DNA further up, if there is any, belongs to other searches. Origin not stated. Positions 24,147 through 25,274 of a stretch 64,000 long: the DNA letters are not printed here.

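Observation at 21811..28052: Operon of six tandem genes, each encoding a fused double ectoine-synthase (EctC)-like cupin: 12 EctC domains in a row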

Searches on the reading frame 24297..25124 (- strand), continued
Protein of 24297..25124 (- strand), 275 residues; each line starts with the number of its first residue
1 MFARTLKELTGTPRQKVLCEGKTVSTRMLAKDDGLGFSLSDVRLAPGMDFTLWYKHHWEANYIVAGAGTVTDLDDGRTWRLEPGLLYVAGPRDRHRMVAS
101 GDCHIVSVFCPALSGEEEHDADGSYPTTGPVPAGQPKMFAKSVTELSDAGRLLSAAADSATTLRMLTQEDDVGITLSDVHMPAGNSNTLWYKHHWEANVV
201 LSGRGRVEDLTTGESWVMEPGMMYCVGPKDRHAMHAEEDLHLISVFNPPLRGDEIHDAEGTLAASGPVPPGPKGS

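Call 20: find_related_loci(query=A1, collection=genome_contigs, flank=10000)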
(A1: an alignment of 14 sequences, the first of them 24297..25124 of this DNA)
Query A1 (275 aa) in genome_contigs; peptide patterns used: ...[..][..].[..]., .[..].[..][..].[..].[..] (x = any residue, [..] = any of these).
244 stretches matched a pattern; 221 encode a relative of the query (tblastn E <= 1e-3); the best 80 are kept; 80 distinct loci.
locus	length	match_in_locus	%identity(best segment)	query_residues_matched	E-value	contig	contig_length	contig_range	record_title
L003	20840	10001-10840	61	1-272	1e-113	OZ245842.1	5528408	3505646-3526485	MAG: Alphaproteobacteria bacterium isolate 8fa29e53-599d-4395-9acb-6f40a3095647 genome assembly, chromosome: 1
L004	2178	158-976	60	1-273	9e-117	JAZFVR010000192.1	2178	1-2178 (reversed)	MAG: Alphaproteobacteria bacterium isolate BS3bin.25 BS3bin.25_192, whole genome shotgun sequence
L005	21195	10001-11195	61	1-272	5e-110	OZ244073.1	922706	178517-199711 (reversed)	MAG: Alphaproteobacteria bacterium isolate acfa3c97-71bc-419c-b48f-b1c48e78630c genome assembly, chromosome: 1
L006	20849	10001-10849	62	1-272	3e-109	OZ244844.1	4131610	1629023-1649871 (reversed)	MAG: Alphaproteobacteria bacterium isolate d5e27bab-34fd-41d3-b671-866094b33863 genome assembly, chromosome: 1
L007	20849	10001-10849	62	1-272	2e-109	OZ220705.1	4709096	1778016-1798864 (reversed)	MAG: Alphaproteobacteria bacterium isolate 2b4cf96f-57fc-4783-9a40-8293addbc307 genome assembly, chromosome: 1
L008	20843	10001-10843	61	1-272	5e-109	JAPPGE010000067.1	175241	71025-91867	MAG: bacterium isolate RHO1_bin_48 NODE_146_length_175241_cov_11.057128, whole genome shotgun sequence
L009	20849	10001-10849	62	1-272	1e-108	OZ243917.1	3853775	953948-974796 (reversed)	MAG: Alphaproteobacteria bacterium isolate 02e1f9bb-dbd4-4ed1-82e0-245be44422fa genome assembly, chromosome: 1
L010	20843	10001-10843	62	1-272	8e-109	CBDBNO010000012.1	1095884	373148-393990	MAG: Alphaproteobacteria bacterium isolate 3b2a6145-dd22-4f5c-8966-122b708bad15 genome assembly, contig: contig_12, whol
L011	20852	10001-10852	58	1-272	1e-107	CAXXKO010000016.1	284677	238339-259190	MAG: Alphaproteobacteria bacterium isolate b7ace004-f1ae-41dc-b5a0-472d16b04695 genome assembly, contig: contig_16, whol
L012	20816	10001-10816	60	1-272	2e-107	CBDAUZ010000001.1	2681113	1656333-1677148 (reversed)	MAG: Alphaproteobacteria bacterium isolate 2c9b0e66-287d-4c82-9c6d-18ee851c0d6b genome assembly, contig: contig_1, whole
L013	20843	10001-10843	60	1-272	2e-106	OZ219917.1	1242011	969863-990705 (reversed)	MAG: Alphaproteobacteria bacterium isolate 577a58ff-f287-4036-b764-1fe737d1fd49 genome assembly, chromosome: 1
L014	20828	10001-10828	63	1-271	3e-106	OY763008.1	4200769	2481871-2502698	MAG: Alphaproteobacteria bacterium isolate c3f7fb18-987a-4481-a40f-6ef58412cdbb genome assembly, chromosome: 1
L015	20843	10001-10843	60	1-272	5e-106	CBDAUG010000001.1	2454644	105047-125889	MAG: Alphaproteobacteria bacterium isolate 85bc8abf-2a0b-40a6-bf12-b11200afe27e genome assembly, contig: contig_1, whole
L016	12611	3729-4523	59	1-265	6e-106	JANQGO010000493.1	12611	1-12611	MAG: Alphaproteobacteria bacterium isolate PL23b_bin.48 k99_2483760, whole genome shotgun sequence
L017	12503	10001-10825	62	1-271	2e-105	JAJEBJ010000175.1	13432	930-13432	MAG: Alphaproteobacteria bacterium isolate jk18x9bins.14 k141_522556, whole genome shotgun sequence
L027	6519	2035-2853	55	1-273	1e-100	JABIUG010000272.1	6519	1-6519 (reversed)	MAG: Rhodospirillaceae bacterium isolate SI072_bin42 k141_1987679, whole genome shotgun sequence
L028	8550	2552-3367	56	1-272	9e-101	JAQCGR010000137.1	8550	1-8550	MAG: Proteobacteria bacterium isolate casp40-mb.210 NODE_19364_length_8550_cov_0.070406, whole genome shotgun sequence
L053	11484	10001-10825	53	1-275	9e-92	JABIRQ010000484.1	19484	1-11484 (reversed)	MAG: Rhodospirillaceae bacterium isolate SI072_bin169 k141_2325465, whole genome shotgun sequence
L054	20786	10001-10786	54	1-263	3e-91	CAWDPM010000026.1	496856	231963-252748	MAG: uncultured Candidatus Rokubacteria bacterium isolate MFD04850.bin.1.411 genome assembly, contig: contig_7022, whole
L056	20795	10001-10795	53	1-269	1e-90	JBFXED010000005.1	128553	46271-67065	MAG: Alphaproteobacteria bacterium isolate CA_2019_TPIn_108 NODE_489_length_128553_cov_6.581230_TPIn, whole genome shotg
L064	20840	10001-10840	52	1-272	7e-88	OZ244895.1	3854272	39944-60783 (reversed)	MAG: Gammaproteobacteria bacterium isolate 2a8f59a4-eafa-43e2-be5e-6ec9451ba83a genome assembly, chromosome: 1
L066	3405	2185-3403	52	1-265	2e-87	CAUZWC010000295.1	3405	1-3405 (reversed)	MAG: Alphaproteobacteria bacterium isolate CBN3_323.74 genome assembly, contig: Ga0302135_10022460, whole genome shotgun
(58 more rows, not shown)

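Call 25: search_protein_families(library=ncbifam, proteins=[L056:3000-4121:-, L013:10856-11710:-, L013:15952-17016:+, L008:7787-8764:+, L013:6155-7009:-, L064:4601-5383:-, L007:13357-13704:-, L054:993-2555:+], max_evalue=0.00001)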
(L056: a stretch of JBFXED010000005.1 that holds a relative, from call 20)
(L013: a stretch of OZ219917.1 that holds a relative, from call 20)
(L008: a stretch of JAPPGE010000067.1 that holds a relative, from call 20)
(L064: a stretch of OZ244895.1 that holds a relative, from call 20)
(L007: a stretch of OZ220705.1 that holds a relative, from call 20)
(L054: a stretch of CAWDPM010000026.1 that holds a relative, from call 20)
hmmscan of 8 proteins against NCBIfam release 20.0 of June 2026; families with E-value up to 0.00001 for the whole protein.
L056:3000-4121:- (373 aa): 6 families
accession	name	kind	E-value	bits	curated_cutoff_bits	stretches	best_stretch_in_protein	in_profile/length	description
NF058607.1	GlBtMonoOxGbcA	equivalog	1.5e-67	227.9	670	2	19-221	30-229/420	glycine betaine monooxygenase oxygenase subunit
NF041684.1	ant_diox_AndAc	equivalog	3.5e-28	98.4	750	1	19-214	20-222/418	anthranilate 1,2-dioxygenase large subunit AndAc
NF042946.1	3PPDioc_HcaE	equivalog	4.5e-28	98.5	830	1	18-215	12-215/450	3-phenylpropionate/cinnamic acid dioxygenase subunit alpha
TIGR03228.1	anthran_1_2_A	equivalog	2.4e-24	85.9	671.9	1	27-216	21-215/438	anthranilate 1,2-dioxygenase large subunit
TIGR03229.1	benzo_1_2_benA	equivalog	6.7e-23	81.2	780.95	1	27-215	21-216/433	benzoate 1,2-dioxygenase large subunit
NF052579.1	BetMthstMoxSdmAMthl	equivalog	4e-08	32.6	600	1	64-124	36-93/351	4beta-methylsterol monooxygenase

L013:10856-11710:- (284 aa): 3 families
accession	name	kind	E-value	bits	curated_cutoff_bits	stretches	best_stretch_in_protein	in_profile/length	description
NF007104.0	PRK09553.1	equivalog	6.1e-84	281.5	313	1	6-282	6-279/282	taurine dioxygenase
NF049937.1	CMthFAOxDecarbScoE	equivalog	5.2e-34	117.7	400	1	12-281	9-288/295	(3R)-3-[(carboxymethyl)amino]fatty acid oxygenase/decarboxylase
NF045815.1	Neo-PentlctneFsynPtlD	equivalog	2.2e-27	96.1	550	1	13-273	10-282/301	neopentalenolactone/pentalenolactone F synthase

L013:15952-17016:+ (354 aa): 3 families
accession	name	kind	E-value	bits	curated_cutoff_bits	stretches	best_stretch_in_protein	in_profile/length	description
NF041888.1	ABC_SBP_YdcS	equivalog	1.4e-31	109.7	725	1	10-337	12-355/379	putative ABC transporter substrate-binding protein YdcS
NF007048.0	PRK09501.1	equivalog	4.6e-19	68.5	582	1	8-292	6-284/348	spermidine/putrescine ABC transporter substrate-binding protein PotD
NF007962.0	PRK10682.1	equivalog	3.6e-17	62.4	636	1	3-305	5-318/370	spermidine/putrescine ABC transporter substrate-binding protein PotF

L008:7787-8764:+ (325 aa): 0 families

L013:6155-7009:- (284 aa): 0 families

L064:4601-5383:- (260 aa): 169 families (the best 25 are shown)
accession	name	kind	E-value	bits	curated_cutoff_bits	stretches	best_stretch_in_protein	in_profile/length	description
NF005806.0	PRK07666.1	equivalog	4.4e-29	101.5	286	1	23-201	10-185/239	3-ketoacyl-ACP reductase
NF005672.0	PRK07454.1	equivalog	8.4e-26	90.6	234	1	22-255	8-238/241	SDR family oxidoreductase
NF005559.1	PRK07231.1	subfamily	5.4e-24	85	215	1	24-198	8-179/249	glucose 1-dehydrogenase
NF004791.0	PRK06138.1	equivalog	2.5e-23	82.7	312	1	22-224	7-204/252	SDR family oxidoreductase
NF005469.0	PRK07063.1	equivalog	1.3e-21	77.3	306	1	23-197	10-183/260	SDR family oxidoreductase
TIGR01963.1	PHB_DH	subfamily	1.2e-20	73.8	307.05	1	23-196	4-174/255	3-hydroxybutyrate dehydrogenase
NF012208.0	SDR_dihy_bifunc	exception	2e-20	73.3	325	1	25-196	3-174/233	bifunctional dihydropteridine reductase/dihydrofolate reductase TmpR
NF004824.0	PRK06180.1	subfamily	8.1e-19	67.9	298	1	21-198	5-176/279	oxidoreductase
NF009468.0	PRK12826.1-4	equivalog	1e-18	68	318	1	23-223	10-206/256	SDR family oxidoreductase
NF005681.0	PRK07478.1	subfamily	1.5e-18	67.1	267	1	22-217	8-201/254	SDR family oxidoreductase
NF005909.0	PRK07890.1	subfamily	1.6e-18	66.9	258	1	22-197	9-181/260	short chain dehydrogenase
NF005594.0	PRK07326.1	equivalog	2.2e-18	66.7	271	1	22-200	8-181/237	SDR family oxidoreductase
TIGR03206.1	benzo_BadH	equivalog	3.7e-18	65.8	431.2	1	23-224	6-203/250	2-hydroxycyclohexanecarboxyl-CoA dehydrogenase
NF006394.0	PRK08643.1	equivalog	4.1e-18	65.7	381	1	22-197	5-178/257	(S)-acetoin forming diacetyl reductase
NF004203.0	PRK05653.2-4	subfamily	4.8e-18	65.5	313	1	20-196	6-181/260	3-oxoacyl-ACP reductase FabG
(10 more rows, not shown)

L007:13357-13704:- (115 aa): 2 families
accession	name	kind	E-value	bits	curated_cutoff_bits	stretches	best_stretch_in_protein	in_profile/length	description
TIGR02007.1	fdx_isc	equivalog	1.5e-26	92.7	132.1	1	18-112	15-106/110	ISC system 2Fe-2S type ferredoxin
NF040756.1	corr_regen_AcsV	exception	4.2e-07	28.7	800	1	11-73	4-63/632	corrinoid activation/regeneration protein AcsV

L054:993-2555:+ (520 aa): 106 families (the best 25 are shown)
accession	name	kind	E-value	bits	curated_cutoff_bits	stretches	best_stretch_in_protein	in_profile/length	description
NF005676.0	PRK07470.1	equivalog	8.5e-162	539.5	774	1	1-511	20-528/544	acyl-CoA synthetase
NF004837.0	PRK06187.1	subfamily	6.1e-159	529.7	476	1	2-517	9-527/531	long-chain-fatty-acid--CoA ligase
NF006182.0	PRK08316.1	subfamily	3.3e-136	454.8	663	1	3-514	13-519/523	fatty acyl-CoA synthetase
NF005702.0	PRK07514.1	subfamily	2.5e-106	356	558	1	20-513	23-501/506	malonyl-CoA synthase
NF005801.1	PRK07656.1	equivalog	3.9e-104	349.1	657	1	4-509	4-500/500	FadD3 family acyl-CoA ligase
NF009233.0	PRK12583.1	subfamily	6.1e-104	348.4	832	1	4-510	21-548/558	fatty acid CoA ligase family protein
NF004797.0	PRK06145.1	equivalog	1.3e-102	343.8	850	1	5-512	6-495/499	acyl-CoA synthetase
NF005857.1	PRK07786.1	exception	3e-102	342.8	733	1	6-512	14-512/513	fatty-acid--CoA ligase FadD5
NF002966.0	PRK03640.1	equivalog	1.3e-100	337.3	556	1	5-511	6-479/483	o-succinylbenzoate--CoA ligase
NF005307.0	PRK06839.1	equivalog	3.6e-100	336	748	1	8-509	9-490/496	o-succinylbenzoate--CoA ligase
NF006020.0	PRK08162.1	subfamily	1.5e-98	330.5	677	1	6-511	24-537/545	acyl-CoA synthetase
NF004838.1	PRK06188.1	equivalog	2.3e-95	319.9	875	1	4-513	12-524/524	fatty-acid--CoA ligase FadD8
NF009071.0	PRK12406.1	subfamily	6.4e-94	315.2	701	1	20-518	6-508/510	acyl-CoA synthetase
NF052580.1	Str24CoAsynCasG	equivalog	2.2e-93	313.4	750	1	6-509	46-547/548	steroid-24-oyl-CoA synthetase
NF006181.0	PRK08314.1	subfamily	9.9e-92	308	705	2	142-512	190-554/563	long-chain-fatty-acid--CoA ligase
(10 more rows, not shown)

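Call 28: find_encoding_contigs(protein=P0001, flank=10000, max_places=3)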
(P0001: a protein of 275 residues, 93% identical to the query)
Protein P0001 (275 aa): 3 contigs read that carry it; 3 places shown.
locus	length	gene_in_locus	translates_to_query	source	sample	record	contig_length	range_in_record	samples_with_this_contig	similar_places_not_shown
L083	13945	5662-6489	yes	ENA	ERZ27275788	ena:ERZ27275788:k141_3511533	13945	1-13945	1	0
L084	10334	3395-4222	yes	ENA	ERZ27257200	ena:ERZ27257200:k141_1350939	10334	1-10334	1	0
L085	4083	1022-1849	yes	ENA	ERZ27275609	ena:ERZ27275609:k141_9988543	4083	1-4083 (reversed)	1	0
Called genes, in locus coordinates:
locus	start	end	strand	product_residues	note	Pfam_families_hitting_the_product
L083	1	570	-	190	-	?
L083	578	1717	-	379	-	PF24827:AstE_AspA_cat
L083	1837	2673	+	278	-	PF06339:Ectoine_synth, PF07883:Cupin_2 (faint), PF06339:Ectoine_synth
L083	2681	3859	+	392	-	PF01571:GCV_T, PF08669:GCV_T_C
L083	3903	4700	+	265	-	PF06339:Ectoine_synth, PF05899:Cupin_3 (faint), PF02311:AraC_binding (faint), PF06339:Ectoine_synth, PF07883:Cupin_2 (weak)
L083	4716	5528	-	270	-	PF06314:ADC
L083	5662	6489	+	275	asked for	PF06339:Ectoine_synth, PF07883:Cupin_2 (weak)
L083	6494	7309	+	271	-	PF06339:Ectoine_synth, PF07883:Cupin_2 (weak), PF06339:Ectoine_synth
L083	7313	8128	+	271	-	PF06339:Ectoine_synth, PF07883:Cupin_2 (weak), PF06339:Ectoine_synth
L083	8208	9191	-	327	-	PF00005:ABC_tran, PF08352:oligo_HPY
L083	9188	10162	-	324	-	PF00005:ABC_tran, PF13304:AAA_21 (faint), PF08352:oligo_HPY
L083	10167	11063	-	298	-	PF12911:OppC_N, PF00528:BPD_transp_1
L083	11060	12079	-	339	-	PF19300:BPD_transp_1_N, PF00528:BPD_transp_1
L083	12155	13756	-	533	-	PF00496:SBP_bac_5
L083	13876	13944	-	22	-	?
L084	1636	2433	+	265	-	PF06339:Ectoine_synth, PF05899:Cupin_3 (faint), PF02311:AraC_binding (faint), PF06339:Ectoine_synth, PF07883:Cupin_2 (weak)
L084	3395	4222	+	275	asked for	PF06339:Ectoine_synth, PF07883:Cupin_2 (weak)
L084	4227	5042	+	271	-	PF06339:Ectoine_synth, PF07883:Cupin_2 (weak), PF06339:Ectoine_synth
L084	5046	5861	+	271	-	PF06339:Ectoine_synth, PF07883:Cupin_2 (weak), PF06339:Ectoine_synth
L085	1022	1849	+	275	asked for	PF06339:Ectoine_synth, PF07883:Cupin_2 (weak)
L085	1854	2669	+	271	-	PF06339:Ectoine_synth, PF07883:Cupin_2 (weak), PF06339:Ectoine_synth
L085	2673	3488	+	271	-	PF06339:Ectoine_synth, PF07883:Cupin_2 (weak), PF06339:Ectoine_synth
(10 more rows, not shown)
